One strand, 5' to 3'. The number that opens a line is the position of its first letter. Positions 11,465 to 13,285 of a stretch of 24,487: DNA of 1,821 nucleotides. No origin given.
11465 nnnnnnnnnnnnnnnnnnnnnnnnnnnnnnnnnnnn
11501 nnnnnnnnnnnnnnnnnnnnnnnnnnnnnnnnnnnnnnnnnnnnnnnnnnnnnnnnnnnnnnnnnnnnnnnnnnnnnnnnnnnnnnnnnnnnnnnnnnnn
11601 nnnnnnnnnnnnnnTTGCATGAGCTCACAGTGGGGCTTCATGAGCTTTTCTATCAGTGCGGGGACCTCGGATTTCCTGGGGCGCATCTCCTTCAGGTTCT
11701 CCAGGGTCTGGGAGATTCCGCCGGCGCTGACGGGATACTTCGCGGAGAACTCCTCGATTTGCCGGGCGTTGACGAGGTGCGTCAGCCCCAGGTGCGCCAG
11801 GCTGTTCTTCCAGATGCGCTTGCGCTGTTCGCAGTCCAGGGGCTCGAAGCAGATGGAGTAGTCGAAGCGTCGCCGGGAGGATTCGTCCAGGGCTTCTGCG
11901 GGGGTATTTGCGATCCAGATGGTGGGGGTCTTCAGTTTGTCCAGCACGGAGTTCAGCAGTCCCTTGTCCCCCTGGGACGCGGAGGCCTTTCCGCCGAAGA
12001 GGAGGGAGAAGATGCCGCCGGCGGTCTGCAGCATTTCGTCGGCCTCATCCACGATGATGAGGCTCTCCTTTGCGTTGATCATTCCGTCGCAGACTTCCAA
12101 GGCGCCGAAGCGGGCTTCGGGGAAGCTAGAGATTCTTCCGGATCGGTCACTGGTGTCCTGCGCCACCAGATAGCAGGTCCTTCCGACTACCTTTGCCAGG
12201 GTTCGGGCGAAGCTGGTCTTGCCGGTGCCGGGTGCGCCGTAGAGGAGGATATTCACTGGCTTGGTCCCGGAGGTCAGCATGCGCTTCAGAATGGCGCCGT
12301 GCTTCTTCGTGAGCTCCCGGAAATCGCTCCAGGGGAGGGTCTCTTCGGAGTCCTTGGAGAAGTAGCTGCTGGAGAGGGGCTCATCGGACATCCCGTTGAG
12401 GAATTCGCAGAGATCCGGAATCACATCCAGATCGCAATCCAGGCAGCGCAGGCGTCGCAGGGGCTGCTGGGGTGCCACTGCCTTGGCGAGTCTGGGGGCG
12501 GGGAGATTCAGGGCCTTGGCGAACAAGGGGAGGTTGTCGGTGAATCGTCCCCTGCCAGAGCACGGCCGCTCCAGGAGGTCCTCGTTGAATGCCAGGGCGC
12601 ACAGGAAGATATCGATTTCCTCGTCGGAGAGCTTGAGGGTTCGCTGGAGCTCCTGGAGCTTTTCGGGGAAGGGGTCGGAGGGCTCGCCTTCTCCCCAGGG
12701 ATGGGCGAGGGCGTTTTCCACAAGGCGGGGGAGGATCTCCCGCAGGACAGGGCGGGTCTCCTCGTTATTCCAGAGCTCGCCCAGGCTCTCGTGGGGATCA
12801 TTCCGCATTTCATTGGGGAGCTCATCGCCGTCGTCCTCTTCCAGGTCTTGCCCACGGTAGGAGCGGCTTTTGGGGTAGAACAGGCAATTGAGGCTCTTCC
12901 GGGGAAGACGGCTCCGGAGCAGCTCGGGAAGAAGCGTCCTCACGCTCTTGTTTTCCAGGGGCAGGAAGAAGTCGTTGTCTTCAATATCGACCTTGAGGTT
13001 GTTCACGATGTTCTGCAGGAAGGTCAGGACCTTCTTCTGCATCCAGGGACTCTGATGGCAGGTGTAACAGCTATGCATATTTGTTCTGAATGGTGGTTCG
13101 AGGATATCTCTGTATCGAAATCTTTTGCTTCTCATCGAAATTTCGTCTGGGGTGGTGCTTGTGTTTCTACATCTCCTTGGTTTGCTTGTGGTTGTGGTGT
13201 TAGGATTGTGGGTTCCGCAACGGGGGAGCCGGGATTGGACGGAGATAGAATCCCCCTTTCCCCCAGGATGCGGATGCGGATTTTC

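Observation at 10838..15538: Candidate undescribed sigma-54 conflict/stress module: DEDDh exonuclease + dead-DHH enhancer-binding protein + tandem AAA+ ATPase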

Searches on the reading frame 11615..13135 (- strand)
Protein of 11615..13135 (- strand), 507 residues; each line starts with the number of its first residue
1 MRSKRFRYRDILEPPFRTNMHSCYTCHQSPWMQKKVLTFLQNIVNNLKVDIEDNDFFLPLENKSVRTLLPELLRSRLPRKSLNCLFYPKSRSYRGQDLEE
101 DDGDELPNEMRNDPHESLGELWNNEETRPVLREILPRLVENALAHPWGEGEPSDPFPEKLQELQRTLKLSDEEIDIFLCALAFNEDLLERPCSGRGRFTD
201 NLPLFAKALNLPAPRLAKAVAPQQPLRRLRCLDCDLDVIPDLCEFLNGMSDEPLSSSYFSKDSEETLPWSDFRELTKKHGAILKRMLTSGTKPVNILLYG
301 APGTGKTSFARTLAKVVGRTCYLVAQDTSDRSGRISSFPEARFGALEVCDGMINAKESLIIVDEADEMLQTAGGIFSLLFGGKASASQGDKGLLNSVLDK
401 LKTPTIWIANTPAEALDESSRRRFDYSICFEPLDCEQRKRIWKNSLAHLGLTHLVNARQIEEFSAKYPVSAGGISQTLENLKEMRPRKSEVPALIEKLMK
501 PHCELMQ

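Call 42: find_homologous_proteins(query=window:11615-13135:-, max_evalue=0.00001)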
Query seq(507 aa) (507 aa): 1218 proteins with E <= 0.00001 among 8000 candidates; the best 120 are listed.
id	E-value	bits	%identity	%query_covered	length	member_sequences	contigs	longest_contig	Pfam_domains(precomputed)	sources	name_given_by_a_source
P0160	0.0e+0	1062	94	96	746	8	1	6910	PF13173.13,PF13245.13,PF13671.13,PF00493.30,PF00004.36,PF13401.13,PF13238.13,PF05496.19,PF07728.21,PF13191.13,PF06414.19,PF13479.13,PF12774.14,PF07726.18,PF02367.24,PF13521.13,PF00910.29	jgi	jgi:transitional endoplasmic reticulum ATPase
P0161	2.5e-284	961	85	96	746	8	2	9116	PF13173.13,PF20030.6,PF13245.13,PF00493.30,PF00004.36,PF13401.13,PF13238.13,PF05496.19,PF07728.21,PF13191.13,PF06414.19,PF13479.13,PF24883.3,PF05729.19,PF02367.24,PF13521.13,PF00910.29,PF20720.4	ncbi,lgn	-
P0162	5.7e-282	954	83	99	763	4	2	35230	PF13245.13,PF13671.13,PF00493.30,PF00004.36,PF13401.13,PF13238.13,PF05496.19,PF07728.21,PF13191.13,PF06414.19,PF13479.13,PF02367.24,PF13521.13,PF00910.29,PF20720.4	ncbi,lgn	-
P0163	9.7e-189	646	61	95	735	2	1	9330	PF13245.13,PF00493.30,PF00004.36,PF13401.13,PF13238.13,PF05673.20,PF05496.19,PF07728.21,PF13191.13,PF06414.19,PF13479.13,PF07726.18,PF05729.19,PF02367.24,PF13521.13,PF00910.29,PF20720.4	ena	-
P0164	8.0e-182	623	58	95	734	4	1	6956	PF13245.13,PF00493.30,PF00004.36,PF13401.13,PF13238.13,PF05673.20,PF05496.19,PF07728.21,PF13191.13,PF06414.19,PF13479.13,PF00158.33,PF07726.18,PF05729.19,PF02367.24,PF13521.13,PF00910.29,PF01078.28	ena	-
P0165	7.1e-175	600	58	95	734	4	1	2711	PF13245.13,PF00493.30,PF00004.36,PF13401.13,PF13238.13,PF05496.19,PF07728.21,PF13191.13,PF06414.19,PF13479.13,PF07726.18,PF05729.19,PF02367.24,PF13521.13,PF00910.29,PF01078.28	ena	-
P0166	3.8e-174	598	58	95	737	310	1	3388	PF00493.30,PF00004.36,PF13401.13,PF13238.13,PF05496.19,PF07728.21,PF13191.13,PF06414.19,PF13479.13,PF07726.18,PF02367.24,PF13521.13,PF13207.13,PF00910.29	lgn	-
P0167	6.1e-174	597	57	95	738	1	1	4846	PF13173.13,PF13245.13,PF00493.30,PF00004.36,PF13401.13,PF13238.13,PF05496.19,PF07728.21,PF13191.13,PF06414.19,PF13479.13,PF07726.18,PF05729.19,PF02367.24,PF13521.13,PF00910.29,PF20720.4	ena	-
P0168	1.0e-172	593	58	95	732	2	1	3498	PF13173.13,PF13245.13,PF00493.30,PF00004.36,PF13401.13,PF13238.13,PF05673.20,PF05496.19,PF07728.21,PF13191.13,PF06414.19,PF13479.13,PF00158.33,PF07726.18,PF05729.19,PF02367.24,PF13521.13,PF00910.29,PF27394.1,PF20720.4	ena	-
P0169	4.0e-172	591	57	95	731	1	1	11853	PF13245.13,PF00493.30,PF00004.36,PF13401.13,PF13238.13,PF05673.20,PF05496.19,PF07728.21,PF13191.13,PF06414.19,PF13479.13,PF07726.18,PF05729.19,PF02367.24,PF13521.13,PF00910.29,PF20720.4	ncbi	-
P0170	4.6e-172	591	57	95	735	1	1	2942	PF00493.30,PF00004.36,PF13401.13,PF13238.13,PF05673.20,PF05496.19,PF07728.21,PF13191.13,PF06414.19,PF13479.13,PF00158.33,PF07726.18,PF02367.24,PF13521.13,PF00910.29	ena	-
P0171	5.0e-172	591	56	95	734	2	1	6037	PF13245.13,PF00493.30,PF00004.36,PF13401.13,PF13238.13,PF05496.19,PF07728.21,PF13191.13,PF06414.19,PF13479.13,PF07726.18,PF05729.19,PF02367.24,PF13521.13,PF00910.29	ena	-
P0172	1.1e-171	590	57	95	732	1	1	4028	PF13245.13,PF00493.30,PF00004.36,PF13401.13,PF13238.13,PF05673.20,PF05496.19,PF07728.21,PF13191.13,PF06414.19,PF13479.13,PF07726.18,PF12775.14,PF05729.19,PF02367.24,PF13521.13,PF00910.29,PF27394.1,PF01078.28,PF20720.4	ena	-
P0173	1.7e-170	586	56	95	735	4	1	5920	PF13245.13,PF13671.13,PF00493.30,PF00004.36,PF13401.13,PF13238.13,PF05673.20,PF05496.19,PF07728.21,PF13191.13,PF06414.19,PF01695.24,PF13479.13,PF07726.18,PF05729.19,PF02367.24,PF13521.13,PF00910.29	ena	-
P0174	1.7e-170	586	57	95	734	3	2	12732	PF07693.21,PF13245.13,PF00493.30,PF00004.36,PF13401.13,PF13238.13,PF05673.20,PF05496.19,PF07728.21,PF13191.13,PF06414.19,PF13479.13,PF07726.18,PF02367.24,PF13521.13,PF00910.29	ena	-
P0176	1.0e-168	580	57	95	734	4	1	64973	PF13173.13,PF20030.6,PF07693.21,PF13245.13,PF13671.13,PF00493.30,PF00004.36,PF13401.13,PF13238.13,PF05496.19,PF07728.21,PF13191.13,PF06414.19,PF13479.13,PF07726.18,PF05729.19,PF02367.24,PF13521.13,PF00910.29,PF01078.28,PF20720.4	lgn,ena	-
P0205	1.6e-146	507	49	95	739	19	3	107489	PF13671.13,PF00004.36,PF13401.13,PF13238.13,PF05496.19,PF07728.21,PF13191.13,PF06414.19,PF01695.24,PF13479.13,PF02367.24,PF13521.13,PF00910.29,PF20720.4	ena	-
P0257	2.5e-116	407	46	94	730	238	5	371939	PF13173.13,PF13245.13,PF00493.30,PF00004.36,PF13401.13,PF13238.13,PF05673.20,PF05496.19,PF07728.21,PF13191.13,PF13479.13,PF07726.18,PF02367.24,PF13521.13,PF00910.29,PF20720.4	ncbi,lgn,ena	-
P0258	2.6e-116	407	44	95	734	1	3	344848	PF13173.13,PF13245.13,PF13671.13,PF00493.30,PF00004.36,PF13401.13,PF13238.13,PF05673.20,PF05496.19,PF07728.21,PF13191.13,PF06414.19,PF13479.13,PF07726.18,PF05729.19,PF02367.24,PF13521.13,PF00910.29,PF25199.2,PF20720.4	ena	-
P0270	3.3e-115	404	44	95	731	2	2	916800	PF13173.13,PF06068.20,PF00004.36,PF13401.13,PF13238.13,PF05673.20,PF05496.19,PF07728.21,PF13191.13,PF13479.13,PF12774.14,PF07726.18,PF02367.24,PF13521.13,PF13207.13,PF00910.29,PF20720.4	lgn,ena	-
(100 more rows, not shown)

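Call 43: find_encoding_contigs(protein=P0257, flank=10000, max_places=4)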
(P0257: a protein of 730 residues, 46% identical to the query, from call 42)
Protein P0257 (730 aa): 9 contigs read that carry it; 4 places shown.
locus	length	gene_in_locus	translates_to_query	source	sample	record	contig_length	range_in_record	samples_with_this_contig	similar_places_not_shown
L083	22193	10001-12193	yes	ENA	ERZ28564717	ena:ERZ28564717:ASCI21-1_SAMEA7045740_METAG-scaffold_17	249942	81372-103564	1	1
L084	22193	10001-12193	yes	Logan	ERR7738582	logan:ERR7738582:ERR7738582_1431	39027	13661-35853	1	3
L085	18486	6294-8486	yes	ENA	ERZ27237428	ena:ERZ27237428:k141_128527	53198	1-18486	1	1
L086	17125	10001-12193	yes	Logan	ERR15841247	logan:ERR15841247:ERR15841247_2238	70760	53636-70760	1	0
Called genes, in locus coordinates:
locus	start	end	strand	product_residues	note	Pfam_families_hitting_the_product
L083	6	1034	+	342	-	-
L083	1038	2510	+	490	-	-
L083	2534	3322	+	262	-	-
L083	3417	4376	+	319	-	-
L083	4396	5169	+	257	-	-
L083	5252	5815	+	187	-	PF07638:Sigma70_ECF, PF04542:Sigma70_r2, PF08281:Sigma70_r4_2, PF04545:Sigma70_r4 (weak)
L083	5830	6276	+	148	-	-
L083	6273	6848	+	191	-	-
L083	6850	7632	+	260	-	PF01497:Peripla_BP_2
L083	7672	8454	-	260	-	PF02567:PhzC-PhzF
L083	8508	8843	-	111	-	PF02482:Ribosomal_S30AE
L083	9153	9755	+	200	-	PF00163:Ribosomal_S4, PF01479:S4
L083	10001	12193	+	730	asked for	PF00493:MCM (faint), PF02367:TsaE (faint), PF05496:RuvB_N (faint), PF05673:DUF815 (faint), PF13191:AAA_16 (faint), PF00004:AAA, PF00004:AAA, PF07728:AAA_5 (weak), +9 more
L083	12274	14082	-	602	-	PF02065:Melibiase, PF17801:Melibiase_C (weak)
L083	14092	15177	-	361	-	PF14607:GxDLY, PF14606:Lipase_GDSL_3, PF13472:Lipase_GDSL_2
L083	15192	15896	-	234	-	PF02511:Thy1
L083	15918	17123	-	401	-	PF00069:Pkinase, PF07714:PK_Tyr_Ser-Thr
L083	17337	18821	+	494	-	PF00263:Secretin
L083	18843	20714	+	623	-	PF03958:Secretin_N (faint), PF00263:Secretin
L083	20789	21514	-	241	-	PF01643:Acyl-ACP_TE, PF13279:4HBT_2 (faint)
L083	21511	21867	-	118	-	PF02152:FolB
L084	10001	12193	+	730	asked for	PF00493:MCM (faint), PF02367:TsaE (faint), PF05496:RuvB_N (faint), PF05673:DUF815 (faint), PF13191:AAA_16 (faint), PF00004:AAA, PF00004:AAA, PF07728:AAA_5 (weak), +9 more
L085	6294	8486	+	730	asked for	PF00493:MCM (faint), PF02367:TsaE (faint), PF05496:RuvB_N (faint), PF05673:DUF815 (faint), PF13191:AAA_16 (faint), PF00004:AAA, PF00004:AAA, PF07728:AAA_5 (weak), +9 more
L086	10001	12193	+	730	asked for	PF00493:MCM (faint), PF02367:TsaE (faint), PF05496:RuvB_N (faint), PF05673:DUF815 (faint), PF13191:AAA_16 (faint), PF00004:AAA, PF00004:AAA, PF07728:AAA_5 (weak), +9 more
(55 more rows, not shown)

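Call 44: find_encoding_contigs(protein=P0270, flank=10000, max_places=3)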
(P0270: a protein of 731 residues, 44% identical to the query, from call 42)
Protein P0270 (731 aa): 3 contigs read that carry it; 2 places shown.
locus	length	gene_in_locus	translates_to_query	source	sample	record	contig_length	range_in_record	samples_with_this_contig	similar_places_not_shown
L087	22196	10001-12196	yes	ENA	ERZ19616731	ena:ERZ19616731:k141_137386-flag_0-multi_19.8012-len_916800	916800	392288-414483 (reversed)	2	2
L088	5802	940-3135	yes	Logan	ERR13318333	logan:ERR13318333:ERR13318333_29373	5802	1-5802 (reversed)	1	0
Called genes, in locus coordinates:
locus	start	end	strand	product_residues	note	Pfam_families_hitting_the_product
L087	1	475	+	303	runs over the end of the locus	PF06452:CBM9_1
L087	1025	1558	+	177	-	PF00929:RNase_T, PF16473:Rv2179c-like (weak)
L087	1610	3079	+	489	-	PF00004:AAA (faint), PF00158:Sigma54_activat, PF14532:Sigma54_activ_2, PF07728:AAA_5, PF25601:AAA_lid_14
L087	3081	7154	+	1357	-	PF03235:GmrSD_N, PF07510:GmrSD_C (faint), PF03235:GmrSD_N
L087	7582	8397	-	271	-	-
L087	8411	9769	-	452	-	PF12796:Ank_2 (weak), PF13637:Ank_4 (faint), PF13857:Ank_5 (faint), PF23745:ANK_LRRK2 (faint), PF00023:Ank (faint), PF13606:Ank_3 (faint), PF12796:Ank_2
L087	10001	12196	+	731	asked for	PF13238:AAA_18 (faint), PF13401:AAA_22 (faint), PF02367:TsaE (faint), PF05496:RuvB_N (faint), PF05673:DUF815 (faint), PF00004:AAA, PF00004:AAA, PF07728:AAA_5 (weak), +10 more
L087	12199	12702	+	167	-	-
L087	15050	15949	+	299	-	PF02445:NadA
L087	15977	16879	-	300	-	PF02311:AraC_binding, PF12833:HTH_18, PF00165:HTH_AraC (weak)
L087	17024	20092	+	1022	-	PF17132:Glyco_hydro_106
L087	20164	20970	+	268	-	-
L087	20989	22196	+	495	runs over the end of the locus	-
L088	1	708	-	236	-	?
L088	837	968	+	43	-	-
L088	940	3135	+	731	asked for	PF13238:AAA_18 (faint), PF13401:AAA_22 (faint), PF02367:TsaE (faint), PF05496:RuvB_N (faint), PF05673:DUF815 (faint), PF00004:AAA, PF00004:AAA, PF07728:AAA_5 (weak), +10 more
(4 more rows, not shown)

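Call 47: find_encoding_contigs(protein=P0176, flank=10000, max_places=2)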
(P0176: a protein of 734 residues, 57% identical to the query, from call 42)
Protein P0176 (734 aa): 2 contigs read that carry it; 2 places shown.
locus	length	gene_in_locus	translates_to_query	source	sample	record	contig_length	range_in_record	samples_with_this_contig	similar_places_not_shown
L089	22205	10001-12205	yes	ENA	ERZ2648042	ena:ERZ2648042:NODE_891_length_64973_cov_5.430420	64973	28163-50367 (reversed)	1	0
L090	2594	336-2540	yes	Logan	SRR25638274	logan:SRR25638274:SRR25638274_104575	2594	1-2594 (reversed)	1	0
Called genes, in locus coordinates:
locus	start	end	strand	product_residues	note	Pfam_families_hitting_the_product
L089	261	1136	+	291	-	PF04909:Amidohydro_2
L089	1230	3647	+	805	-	PF03648:Glyco_hydro_67N, PF16126:DUF4838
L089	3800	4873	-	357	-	-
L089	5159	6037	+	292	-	PF01261:AP_endonuc_2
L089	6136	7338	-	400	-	PF02317:Octopine_DH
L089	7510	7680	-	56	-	-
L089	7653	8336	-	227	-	PF08843:AbiEii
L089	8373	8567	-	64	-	-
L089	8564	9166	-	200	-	PF13338:AbiEi_4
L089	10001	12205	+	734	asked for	PF00493:MCM (faint), PF01078:Mg_chelatase (faint), PF02367:TsaE (faint), PF05496:RuvB_N (faint), PF06414:Zeta_toxin (faint), PF07693:KAP_NTPase (faint), PF00004:AAA, PF00004:AAA, +14 more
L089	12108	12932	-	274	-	-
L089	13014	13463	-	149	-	PF01797:Y1_Tnp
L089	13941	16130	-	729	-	PF03235:GmrSD_N, PF07510:GmrSD_C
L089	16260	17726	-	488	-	PF00158:Sigma54_activat, PF14532:Sigma54_activ_2, PF07728:AAA_5, PF25601:AAA_lid_14, PF02954:HTH_8 (weak)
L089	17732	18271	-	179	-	PF00929:RNase_T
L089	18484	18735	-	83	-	-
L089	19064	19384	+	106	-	PF04324:Fer2_BFD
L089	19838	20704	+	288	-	PF01261:AP_endonuc_2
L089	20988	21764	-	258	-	PF00702:Hydrolase, PF13344:Hydrolase_6, PF13419:HAD_2 (weak), PF13242:Hydrolase_like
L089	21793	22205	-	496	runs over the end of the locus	PF14691:Fer4_20, PF01262:AlaDh_PNT_C (faint), PF13241:NAD_binding_7 (faint), PF13738:Pyr_redox_3 (faint), PF07992:Pyr_redox_2, PF13450:NAD_binding_8, PF00070:Pyr_redox (weak)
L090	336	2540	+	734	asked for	PF00493:MCM (faint), PF01078:Mg_chelatase (faint), PF02367:TsaE (faint), PF05496:RuvB_N (faint), PF06414:Zeta_toxin (faint), PF07693:KAP_NTPase (faint), PF00004:AAA, PF00004:AAA, +14 more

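Call 48: find_encoding_contigs(protein=P0205, flank=10000, max_places=2)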
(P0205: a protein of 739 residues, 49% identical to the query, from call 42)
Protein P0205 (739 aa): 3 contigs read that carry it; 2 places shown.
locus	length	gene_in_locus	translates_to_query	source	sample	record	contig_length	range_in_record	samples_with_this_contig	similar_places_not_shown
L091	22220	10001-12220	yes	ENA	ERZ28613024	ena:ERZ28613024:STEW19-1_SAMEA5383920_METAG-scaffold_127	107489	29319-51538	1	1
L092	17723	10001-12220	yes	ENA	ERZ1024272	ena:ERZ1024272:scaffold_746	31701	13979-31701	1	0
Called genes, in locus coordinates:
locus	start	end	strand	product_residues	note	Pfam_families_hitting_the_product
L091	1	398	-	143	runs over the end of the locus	PF11149:DUF2924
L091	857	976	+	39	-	-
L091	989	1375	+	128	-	-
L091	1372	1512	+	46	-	-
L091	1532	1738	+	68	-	-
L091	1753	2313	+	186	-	PF00929:RNase_T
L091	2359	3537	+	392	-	-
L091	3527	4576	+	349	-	-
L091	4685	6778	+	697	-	PF03235:GmrSD_N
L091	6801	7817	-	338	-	PF08238:Sel1 (faint)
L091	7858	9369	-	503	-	PF00158:Sigma54_activat, PF14532:Sigma54_activ_2, PF07728:AAA_5 (weak), PF25601:AAA_lid_14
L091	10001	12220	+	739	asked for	PF13238:AAA_18 (faint), PF13401:AAA_22 (faint), PF07728:AAA_5 (faint), PF01695:IstB_IS21 (faint), PF02367:TsaE (faint), PF00004:AAA, PF00910:RNA_helicase (faint), PF00004:AAA, +7 more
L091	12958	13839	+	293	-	-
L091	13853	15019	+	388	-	PF17657:DNA_pol3_finger (weak)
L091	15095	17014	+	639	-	PF13306:LRR_5, PF13855:LRR_8 (faint), PF12799:LRR_4 (faint), PF13306:LRR_5, PF23952:LRR_EndoS (faint), PF13306:LRR_5, PF01807:Zn_ribbon_DnaG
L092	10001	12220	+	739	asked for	PF13238:AAA_18 (faint), PF13401:AAA_22 (faint), PF07728:AAA_5 (faint), PF01695:IstB_IS21 (faint), PF02367:TsaE (faint), PF00004:AAA, PF00910:RNA_helicase (faint), PF00004:AAA, +7 more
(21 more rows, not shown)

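Call 49: find_encoding_contigs(protein=P0258, flank=10000, max_places=2)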
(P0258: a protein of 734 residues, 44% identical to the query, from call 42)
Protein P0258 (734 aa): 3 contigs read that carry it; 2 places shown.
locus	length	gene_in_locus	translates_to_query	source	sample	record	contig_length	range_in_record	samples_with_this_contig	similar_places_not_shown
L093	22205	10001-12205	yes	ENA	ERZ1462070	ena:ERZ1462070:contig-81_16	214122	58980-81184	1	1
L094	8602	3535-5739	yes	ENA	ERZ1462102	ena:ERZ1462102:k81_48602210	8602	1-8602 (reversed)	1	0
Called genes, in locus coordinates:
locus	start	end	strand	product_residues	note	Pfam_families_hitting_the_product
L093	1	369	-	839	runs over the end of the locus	-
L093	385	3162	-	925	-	-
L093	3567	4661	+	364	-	PF00392:GntR, PF13377:Peripla_BP_3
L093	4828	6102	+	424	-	PF01053:Cys_Met_Meta_PP, PF00155:Aminotran_1_2, PF01041:DegT_DnrJ_EryC1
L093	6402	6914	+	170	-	-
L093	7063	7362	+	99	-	-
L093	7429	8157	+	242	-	-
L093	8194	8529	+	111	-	-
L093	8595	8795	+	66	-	-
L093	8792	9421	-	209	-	-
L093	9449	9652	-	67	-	-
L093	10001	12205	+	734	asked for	PF13401:AAA_22 (faint), PF13245:AAA_19 (faint), PF00493:MCM (faint), PF02367:TsaE (faint), PF05496:RuvB_N (faint), PF13191:AAA_16 (weak), PF00004:AAA, PF00004:AAA, +13 more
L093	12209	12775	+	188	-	-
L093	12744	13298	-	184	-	-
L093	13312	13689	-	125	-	-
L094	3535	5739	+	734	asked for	PF13401:AAA_22 (faint), PF13245:AAA_19 (faint), PF00493:MCM (faint), PF02367:TsaE (faint), PF05496:RuvB_N (faint), PF13191:AAA_16 (weak), PF00004:AAA, PF00004:AAA, +13 more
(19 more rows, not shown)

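Call 82: search_protein_families(library=padloc, proteins=[L087:3081-7154:+], max_evalue=0.00001)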
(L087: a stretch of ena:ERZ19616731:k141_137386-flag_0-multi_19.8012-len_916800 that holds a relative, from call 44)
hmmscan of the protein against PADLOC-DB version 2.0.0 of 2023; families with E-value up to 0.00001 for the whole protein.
L087:3081-7154:+ (1357 aa): 14 families
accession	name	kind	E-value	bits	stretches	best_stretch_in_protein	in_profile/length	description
PDLC02701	Orf5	-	1.8e-18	64.3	1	15-104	17-100/596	Orf5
PDLC04154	HEC-06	-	9.5e-18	62.1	1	14-102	20-91/569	-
PDLC02687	Orf5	-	1.3e-16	58.5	1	14-100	14-83/543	Orf5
PDLC02693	Orf5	-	1.6e-16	58.5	1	16-104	7-84/543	Orf5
PDLC02695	Orf5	-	9e-16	55.4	1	16-121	18-115/601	Orf5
PDLC04157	HEC-06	-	1.3e-14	51.7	1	14-160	19-155/558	-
PDLC02691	Orf5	-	1.4e-14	51.7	1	18-123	21-107/579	Orf5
PDLC04155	HEC-06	-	2.1e-14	51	1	15-109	18-96/562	-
PDLC02792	SspE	-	2.5e-13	47.3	1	15-114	21-121/771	SspE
PDLC02790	SspE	-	1.5e-11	41.1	1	14-105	12-104/776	SspE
PDLC02686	Orf5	-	1.7e-11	41.3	1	12-105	15-98/566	Orf5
PDLC02690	Orf5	-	3.7e-08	30.7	1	15-104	7-80/531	Orf5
PDLC02692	Orf5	-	1.9e-07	28.2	1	15-104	5-82/558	Orf5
PDLC02689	Orf5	-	4.8e-06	23.4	0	15-103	16-86/558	Orf5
